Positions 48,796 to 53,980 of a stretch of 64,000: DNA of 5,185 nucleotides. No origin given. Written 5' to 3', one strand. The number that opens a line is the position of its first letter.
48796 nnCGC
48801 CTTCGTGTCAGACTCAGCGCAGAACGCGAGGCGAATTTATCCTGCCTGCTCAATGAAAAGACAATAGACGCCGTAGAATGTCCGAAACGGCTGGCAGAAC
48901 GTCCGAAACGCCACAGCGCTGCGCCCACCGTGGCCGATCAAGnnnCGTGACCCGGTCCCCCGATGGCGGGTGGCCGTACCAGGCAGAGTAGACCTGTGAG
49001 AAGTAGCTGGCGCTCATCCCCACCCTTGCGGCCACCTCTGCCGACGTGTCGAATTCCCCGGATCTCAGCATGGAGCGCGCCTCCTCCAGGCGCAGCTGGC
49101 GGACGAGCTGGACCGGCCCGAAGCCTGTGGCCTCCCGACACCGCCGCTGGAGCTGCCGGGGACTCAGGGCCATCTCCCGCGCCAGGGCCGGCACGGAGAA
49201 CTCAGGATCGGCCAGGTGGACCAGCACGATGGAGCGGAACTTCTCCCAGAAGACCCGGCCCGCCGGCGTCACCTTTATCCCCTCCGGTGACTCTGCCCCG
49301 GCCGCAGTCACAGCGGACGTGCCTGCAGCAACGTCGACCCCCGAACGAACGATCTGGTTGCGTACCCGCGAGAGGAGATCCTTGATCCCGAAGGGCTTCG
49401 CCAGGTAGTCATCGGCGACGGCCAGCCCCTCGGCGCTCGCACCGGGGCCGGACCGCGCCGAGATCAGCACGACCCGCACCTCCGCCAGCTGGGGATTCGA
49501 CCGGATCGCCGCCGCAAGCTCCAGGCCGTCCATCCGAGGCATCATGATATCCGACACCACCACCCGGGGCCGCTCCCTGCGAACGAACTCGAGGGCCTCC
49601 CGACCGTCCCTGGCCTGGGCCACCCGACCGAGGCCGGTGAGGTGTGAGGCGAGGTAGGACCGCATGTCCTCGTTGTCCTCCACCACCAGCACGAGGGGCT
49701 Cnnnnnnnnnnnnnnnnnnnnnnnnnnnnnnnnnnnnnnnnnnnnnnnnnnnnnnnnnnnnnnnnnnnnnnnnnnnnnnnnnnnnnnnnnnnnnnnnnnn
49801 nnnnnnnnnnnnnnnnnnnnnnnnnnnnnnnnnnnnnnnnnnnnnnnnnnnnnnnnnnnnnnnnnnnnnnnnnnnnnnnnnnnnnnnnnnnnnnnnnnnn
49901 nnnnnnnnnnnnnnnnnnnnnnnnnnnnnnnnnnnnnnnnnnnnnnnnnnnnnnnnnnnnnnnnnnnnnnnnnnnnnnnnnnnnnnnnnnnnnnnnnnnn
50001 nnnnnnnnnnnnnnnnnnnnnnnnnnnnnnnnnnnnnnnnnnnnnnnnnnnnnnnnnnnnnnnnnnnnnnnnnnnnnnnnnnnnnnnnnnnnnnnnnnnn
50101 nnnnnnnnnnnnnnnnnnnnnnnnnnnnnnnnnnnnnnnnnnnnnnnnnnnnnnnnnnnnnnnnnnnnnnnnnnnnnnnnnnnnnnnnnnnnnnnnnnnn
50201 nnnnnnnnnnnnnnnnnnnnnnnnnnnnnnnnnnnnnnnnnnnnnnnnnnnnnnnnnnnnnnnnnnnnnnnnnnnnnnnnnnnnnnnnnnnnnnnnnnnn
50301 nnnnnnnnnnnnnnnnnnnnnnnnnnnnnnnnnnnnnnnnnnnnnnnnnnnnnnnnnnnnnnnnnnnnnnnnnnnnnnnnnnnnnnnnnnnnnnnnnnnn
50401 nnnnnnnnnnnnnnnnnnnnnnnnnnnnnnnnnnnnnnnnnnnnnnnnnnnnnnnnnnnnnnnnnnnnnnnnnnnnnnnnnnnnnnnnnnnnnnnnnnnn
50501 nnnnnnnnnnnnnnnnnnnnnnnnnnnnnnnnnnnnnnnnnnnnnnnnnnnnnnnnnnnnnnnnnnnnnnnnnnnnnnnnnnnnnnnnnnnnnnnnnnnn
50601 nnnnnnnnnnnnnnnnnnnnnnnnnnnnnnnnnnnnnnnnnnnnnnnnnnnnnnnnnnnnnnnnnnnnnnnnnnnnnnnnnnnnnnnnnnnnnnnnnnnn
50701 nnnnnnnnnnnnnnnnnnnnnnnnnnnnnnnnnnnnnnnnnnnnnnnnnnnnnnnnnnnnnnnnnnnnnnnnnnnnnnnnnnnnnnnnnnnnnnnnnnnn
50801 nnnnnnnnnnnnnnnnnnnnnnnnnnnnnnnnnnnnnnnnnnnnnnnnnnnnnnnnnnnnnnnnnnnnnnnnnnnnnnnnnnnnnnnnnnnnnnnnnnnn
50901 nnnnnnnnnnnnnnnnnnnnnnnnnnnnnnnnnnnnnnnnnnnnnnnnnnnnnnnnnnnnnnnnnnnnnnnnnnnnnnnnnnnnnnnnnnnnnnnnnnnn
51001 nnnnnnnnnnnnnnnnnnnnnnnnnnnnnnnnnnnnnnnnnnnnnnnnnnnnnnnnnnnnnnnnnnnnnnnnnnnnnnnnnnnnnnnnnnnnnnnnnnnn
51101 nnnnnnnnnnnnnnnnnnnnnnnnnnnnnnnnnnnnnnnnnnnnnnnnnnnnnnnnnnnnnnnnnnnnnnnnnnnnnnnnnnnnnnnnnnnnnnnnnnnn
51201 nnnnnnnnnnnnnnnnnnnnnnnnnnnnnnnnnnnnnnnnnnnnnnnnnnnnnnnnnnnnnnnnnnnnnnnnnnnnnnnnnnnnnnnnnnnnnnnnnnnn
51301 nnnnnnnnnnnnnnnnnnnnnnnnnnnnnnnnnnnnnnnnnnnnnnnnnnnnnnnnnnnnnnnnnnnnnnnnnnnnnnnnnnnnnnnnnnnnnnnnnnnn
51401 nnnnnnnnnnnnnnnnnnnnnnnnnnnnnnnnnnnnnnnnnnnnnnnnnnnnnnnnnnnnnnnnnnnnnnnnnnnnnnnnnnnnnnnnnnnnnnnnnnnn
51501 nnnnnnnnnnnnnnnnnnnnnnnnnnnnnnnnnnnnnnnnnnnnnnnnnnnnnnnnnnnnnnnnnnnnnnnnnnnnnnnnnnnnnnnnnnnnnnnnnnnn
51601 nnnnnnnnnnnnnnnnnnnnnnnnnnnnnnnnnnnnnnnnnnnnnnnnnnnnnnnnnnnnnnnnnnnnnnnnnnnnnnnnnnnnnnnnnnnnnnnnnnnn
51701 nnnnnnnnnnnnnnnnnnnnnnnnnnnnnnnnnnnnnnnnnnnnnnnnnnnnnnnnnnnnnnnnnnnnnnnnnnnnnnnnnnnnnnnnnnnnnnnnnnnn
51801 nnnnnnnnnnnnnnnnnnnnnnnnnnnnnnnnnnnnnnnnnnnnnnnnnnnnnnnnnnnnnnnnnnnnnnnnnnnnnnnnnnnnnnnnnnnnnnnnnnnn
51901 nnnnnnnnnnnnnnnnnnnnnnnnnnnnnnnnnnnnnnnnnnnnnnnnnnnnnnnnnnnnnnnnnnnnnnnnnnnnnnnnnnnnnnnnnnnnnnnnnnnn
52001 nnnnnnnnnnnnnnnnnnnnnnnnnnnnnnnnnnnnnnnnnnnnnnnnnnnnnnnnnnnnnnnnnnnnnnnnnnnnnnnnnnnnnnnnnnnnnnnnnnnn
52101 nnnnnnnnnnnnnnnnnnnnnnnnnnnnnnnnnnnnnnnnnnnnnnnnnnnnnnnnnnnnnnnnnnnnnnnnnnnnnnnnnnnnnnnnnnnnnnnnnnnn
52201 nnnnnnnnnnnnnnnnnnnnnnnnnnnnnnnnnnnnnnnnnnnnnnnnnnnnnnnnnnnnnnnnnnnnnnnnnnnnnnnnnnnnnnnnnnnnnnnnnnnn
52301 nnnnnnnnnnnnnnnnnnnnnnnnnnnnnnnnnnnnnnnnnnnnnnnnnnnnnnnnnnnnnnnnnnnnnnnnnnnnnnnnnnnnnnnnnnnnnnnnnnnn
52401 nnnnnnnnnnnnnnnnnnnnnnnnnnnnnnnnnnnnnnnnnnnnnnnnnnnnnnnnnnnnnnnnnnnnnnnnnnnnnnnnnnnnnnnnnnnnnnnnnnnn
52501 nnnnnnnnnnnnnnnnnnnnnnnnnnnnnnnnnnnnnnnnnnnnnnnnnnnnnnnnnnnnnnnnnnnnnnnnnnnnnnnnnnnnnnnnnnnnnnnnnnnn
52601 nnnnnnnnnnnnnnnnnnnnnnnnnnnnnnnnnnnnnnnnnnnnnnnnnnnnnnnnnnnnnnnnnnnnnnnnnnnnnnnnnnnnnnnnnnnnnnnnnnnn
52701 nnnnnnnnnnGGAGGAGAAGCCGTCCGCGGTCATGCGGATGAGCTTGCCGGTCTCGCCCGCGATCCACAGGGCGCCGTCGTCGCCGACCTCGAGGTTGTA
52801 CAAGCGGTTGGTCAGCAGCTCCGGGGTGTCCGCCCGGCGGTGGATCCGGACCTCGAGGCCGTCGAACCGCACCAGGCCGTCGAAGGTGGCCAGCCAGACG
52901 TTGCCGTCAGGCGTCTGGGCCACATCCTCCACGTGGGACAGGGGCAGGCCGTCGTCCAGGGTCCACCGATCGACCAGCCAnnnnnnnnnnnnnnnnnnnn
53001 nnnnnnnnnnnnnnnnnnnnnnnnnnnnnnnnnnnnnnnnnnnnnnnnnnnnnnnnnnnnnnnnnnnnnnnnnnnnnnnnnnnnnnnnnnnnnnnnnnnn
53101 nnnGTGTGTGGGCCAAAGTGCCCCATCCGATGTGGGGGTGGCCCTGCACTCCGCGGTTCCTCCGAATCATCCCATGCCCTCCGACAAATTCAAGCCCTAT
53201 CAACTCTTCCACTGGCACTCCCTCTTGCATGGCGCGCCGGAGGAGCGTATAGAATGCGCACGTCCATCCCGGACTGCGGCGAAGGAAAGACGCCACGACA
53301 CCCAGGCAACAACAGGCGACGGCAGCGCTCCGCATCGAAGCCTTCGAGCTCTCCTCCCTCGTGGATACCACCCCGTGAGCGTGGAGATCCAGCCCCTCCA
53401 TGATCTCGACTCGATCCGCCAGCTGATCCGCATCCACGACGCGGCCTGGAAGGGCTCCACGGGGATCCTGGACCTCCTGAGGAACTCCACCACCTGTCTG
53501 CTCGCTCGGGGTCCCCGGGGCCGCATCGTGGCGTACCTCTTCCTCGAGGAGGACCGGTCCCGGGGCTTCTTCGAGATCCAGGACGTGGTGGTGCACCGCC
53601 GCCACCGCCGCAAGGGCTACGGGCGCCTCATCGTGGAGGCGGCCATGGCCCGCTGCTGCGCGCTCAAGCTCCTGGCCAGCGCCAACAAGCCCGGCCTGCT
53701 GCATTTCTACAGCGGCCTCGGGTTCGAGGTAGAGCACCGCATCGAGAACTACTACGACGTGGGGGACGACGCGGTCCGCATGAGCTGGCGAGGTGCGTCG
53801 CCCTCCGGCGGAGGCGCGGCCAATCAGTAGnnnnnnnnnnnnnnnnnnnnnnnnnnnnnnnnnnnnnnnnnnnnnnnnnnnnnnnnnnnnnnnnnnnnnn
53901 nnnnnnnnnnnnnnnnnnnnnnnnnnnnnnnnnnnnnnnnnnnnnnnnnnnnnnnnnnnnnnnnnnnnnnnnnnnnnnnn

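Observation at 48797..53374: Bacteroidetes-style hybrid two-component regulator (beta-propeller sensor, HK, REC, AraC-HTH) directly upstream of the Cys-rich operon, with phased direct repeats in the shared intergenic region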

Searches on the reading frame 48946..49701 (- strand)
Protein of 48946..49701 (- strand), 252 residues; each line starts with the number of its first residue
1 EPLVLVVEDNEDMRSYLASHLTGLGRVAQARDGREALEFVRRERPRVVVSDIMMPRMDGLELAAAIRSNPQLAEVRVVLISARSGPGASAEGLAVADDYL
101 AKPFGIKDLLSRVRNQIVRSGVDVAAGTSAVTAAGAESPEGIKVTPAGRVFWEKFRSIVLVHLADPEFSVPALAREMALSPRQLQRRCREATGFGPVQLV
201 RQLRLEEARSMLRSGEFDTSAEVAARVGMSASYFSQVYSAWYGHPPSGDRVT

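Call 54: search_solved_structures(query=window:48946-49701:-, max_evalue=1e-10, show_alignments=1)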
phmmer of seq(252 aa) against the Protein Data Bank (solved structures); distinct sequences matched with E-value up to 1e-10: 34.
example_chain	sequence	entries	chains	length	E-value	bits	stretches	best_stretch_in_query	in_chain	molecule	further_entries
12aw_A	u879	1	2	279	2.5e-29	105.9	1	4-247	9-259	HYBRID TWO-COMPONENT SYSTEM PROTEIN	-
9g86_A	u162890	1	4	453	5.1e-17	65.6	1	4-115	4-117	Response regulator PleD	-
9g85_A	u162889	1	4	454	5.1e-17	65.6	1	4-115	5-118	Response regulator PleD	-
2wb4_A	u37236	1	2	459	5.3e-17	65.6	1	4-115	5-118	DIGUANYLATE CYCLASE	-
1w25_A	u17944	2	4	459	5.3e-17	65.6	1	4-115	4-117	STALKED-CELL DIFFERENTIATION CONTROLLING PROTEIN | RESPONSE REGULATOR PLED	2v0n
1ys6_A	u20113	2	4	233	5.1e-16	62.3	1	2-135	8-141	Transcriptional regulatory protein prrA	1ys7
8fk2_A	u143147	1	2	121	9.9e-16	61.4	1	4-119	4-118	Putative response regulator CovR VicR-like protein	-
1nxo_A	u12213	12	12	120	3e-15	59.8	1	4-119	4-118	DNA-binding response regulator | Response regulator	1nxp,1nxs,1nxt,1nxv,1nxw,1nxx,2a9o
3t6k_A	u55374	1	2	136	4.6e-15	59.2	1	4-124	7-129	Response regulator receiver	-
6eb7_A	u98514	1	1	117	6.1e-15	58.8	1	4-115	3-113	DNA-binding response regulator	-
3gt7_A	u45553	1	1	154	1.2e-13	54.6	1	4-115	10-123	Sensor protein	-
1mvo_A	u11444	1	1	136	1.2e-13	54.6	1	4-122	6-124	PhoP response regulator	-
3f6p_A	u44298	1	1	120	1.6e-13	54.2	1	4-117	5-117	Transcriptional regulatory protein yycF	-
2zwm_A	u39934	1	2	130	1.6e-13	54.2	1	4-118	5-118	Transcriptional regulatory protein yycF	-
9dvt_R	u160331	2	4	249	2.1e-13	53.8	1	2-132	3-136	DNA-binding dual master transcriptional regulator RpaA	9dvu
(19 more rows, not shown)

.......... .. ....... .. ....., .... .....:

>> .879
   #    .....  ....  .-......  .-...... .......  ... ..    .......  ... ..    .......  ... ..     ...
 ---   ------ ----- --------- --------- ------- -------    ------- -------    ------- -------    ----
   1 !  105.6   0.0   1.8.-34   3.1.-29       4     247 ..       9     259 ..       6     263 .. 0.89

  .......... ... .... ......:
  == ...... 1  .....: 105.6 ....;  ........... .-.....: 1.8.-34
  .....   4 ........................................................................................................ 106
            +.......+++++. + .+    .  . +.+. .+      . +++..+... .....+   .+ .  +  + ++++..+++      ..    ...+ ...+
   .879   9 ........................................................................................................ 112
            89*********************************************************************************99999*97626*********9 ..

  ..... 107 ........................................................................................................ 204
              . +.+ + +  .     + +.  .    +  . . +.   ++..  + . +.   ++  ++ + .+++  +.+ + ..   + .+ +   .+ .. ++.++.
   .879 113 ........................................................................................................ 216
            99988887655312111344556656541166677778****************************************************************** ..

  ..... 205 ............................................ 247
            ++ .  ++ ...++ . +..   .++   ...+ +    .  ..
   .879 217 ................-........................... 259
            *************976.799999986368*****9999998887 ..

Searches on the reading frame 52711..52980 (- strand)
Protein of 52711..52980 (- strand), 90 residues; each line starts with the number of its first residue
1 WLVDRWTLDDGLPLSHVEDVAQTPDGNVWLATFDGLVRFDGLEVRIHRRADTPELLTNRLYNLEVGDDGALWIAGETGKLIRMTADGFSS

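Call 27: find_related_loci(query=A2, collection=metagenome_contigs, flank=8000)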
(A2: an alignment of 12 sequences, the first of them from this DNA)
Query A2 (90 aa) in metagenome_contigs; peptide patterns used: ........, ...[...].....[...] (x = any residue, [..] = any of these).
600 stretches matched a pattern (row limit reached: there are more); 472 encode a relative of the query (tblastn E <= 1e-3); the best 80 are kept; 80 distinct loci.
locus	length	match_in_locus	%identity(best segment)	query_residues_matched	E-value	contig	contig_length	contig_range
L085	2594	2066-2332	54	1-89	7e-30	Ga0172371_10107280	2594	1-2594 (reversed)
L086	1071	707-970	48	3-90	2e-25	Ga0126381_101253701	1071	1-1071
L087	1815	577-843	44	1-89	6e-25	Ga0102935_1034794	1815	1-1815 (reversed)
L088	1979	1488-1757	46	1-90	8e-25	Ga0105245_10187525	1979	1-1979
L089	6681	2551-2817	44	1-89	1e-24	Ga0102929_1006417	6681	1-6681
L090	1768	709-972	49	2-89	2e-24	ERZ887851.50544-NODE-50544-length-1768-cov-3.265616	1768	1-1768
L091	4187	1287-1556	46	1-90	2e-24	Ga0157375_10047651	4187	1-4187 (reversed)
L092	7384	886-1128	47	6-86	1e-23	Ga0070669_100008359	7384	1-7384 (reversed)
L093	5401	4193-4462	44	1-90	1e-23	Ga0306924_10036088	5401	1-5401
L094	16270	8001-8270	46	1-90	3e-23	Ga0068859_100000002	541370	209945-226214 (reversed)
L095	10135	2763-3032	46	1-90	5e-23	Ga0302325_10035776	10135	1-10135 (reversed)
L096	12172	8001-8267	42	1-89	6e-23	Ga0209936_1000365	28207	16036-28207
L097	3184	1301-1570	47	1-90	6e-23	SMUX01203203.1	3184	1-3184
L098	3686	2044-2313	46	1-90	5e-23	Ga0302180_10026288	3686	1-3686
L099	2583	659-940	47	6-90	5e-23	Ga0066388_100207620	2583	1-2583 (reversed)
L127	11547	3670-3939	41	1-90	3e-21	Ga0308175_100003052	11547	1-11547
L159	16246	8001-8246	48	4-85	4e-20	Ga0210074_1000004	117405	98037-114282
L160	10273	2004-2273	39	1-90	4e-20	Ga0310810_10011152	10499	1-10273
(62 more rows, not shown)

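Call 48: search_protein_families(library=pfam, proteins=[L127:7945-9318:+, L127:9337-9828:+, L160:6170-7507:+, L160:7504-7920:+, L159:12506-14779:+, L159:14776-15270:+, L159:15099-16028:+], max_evalue=0.001)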
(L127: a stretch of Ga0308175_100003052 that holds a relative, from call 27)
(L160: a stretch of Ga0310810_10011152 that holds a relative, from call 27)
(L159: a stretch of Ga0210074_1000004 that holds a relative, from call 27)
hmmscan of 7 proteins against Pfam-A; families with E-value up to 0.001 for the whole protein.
L127:7945-9318:+ (457 aa): 1 family
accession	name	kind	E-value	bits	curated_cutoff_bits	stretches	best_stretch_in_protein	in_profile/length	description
PF05694.17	SBP56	-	2.5e-13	50.1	34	1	66-454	17-440/453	56kDa selenium binding protein (SBP56)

L127:9337-9828:+ (163 aa): 0 families

L160:6170-7507:+ (445 aa): 1 family
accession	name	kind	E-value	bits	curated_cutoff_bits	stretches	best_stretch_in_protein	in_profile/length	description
PF05694.17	SBP56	-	1e-12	48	34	1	53-442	16-440/453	56kDa selenium binding protein (SBP56)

L160:7504-7920:+ (138 aa): 0 families

L159:12506-14779:+ (757 aa): 0 families

L159:14776-15270:+ (164 aa): 1 family
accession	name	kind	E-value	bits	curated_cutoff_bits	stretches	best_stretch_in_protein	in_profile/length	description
PF00072.30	Response_reg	-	5.6e-13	49.5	30.2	1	87-150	42-108/111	Response regulator receiver domain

L159:15099-16028:+ (309 aa): 0 families

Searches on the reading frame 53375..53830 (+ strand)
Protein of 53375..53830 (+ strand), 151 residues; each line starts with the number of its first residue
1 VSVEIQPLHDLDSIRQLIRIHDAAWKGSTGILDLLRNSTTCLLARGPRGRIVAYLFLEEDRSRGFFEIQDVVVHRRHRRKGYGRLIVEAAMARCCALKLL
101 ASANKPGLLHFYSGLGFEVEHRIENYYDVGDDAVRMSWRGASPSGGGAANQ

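Call 66: search_protein_families(library=ncbifam, proteins=[window:53375-53830:+], max_evalue=0.01)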
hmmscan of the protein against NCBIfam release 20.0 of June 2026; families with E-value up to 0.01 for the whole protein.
window:53375-53830:+ (151 aa): 4 families
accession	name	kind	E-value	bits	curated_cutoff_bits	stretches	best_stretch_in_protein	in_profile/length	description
TIGR01575.1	rimI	equivalog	2e-06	28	86.4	1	25-136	18-132/132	ribosomal protein S18-alanine N-acetyltransferase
TIGR03448.1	mycothiol_MshD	equivalog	0.00034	20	163.1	1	37-106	44-113/294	mycothiol synthase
NF007807.0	PRK10514.1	equivalog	0.0047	16.8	134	1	44-124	55-129/147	acetyltransferase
NF002959.0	PRK03624.1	equivalog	0.0071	16.1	124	1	42-123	51-135/147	GNAT family acetyltransferase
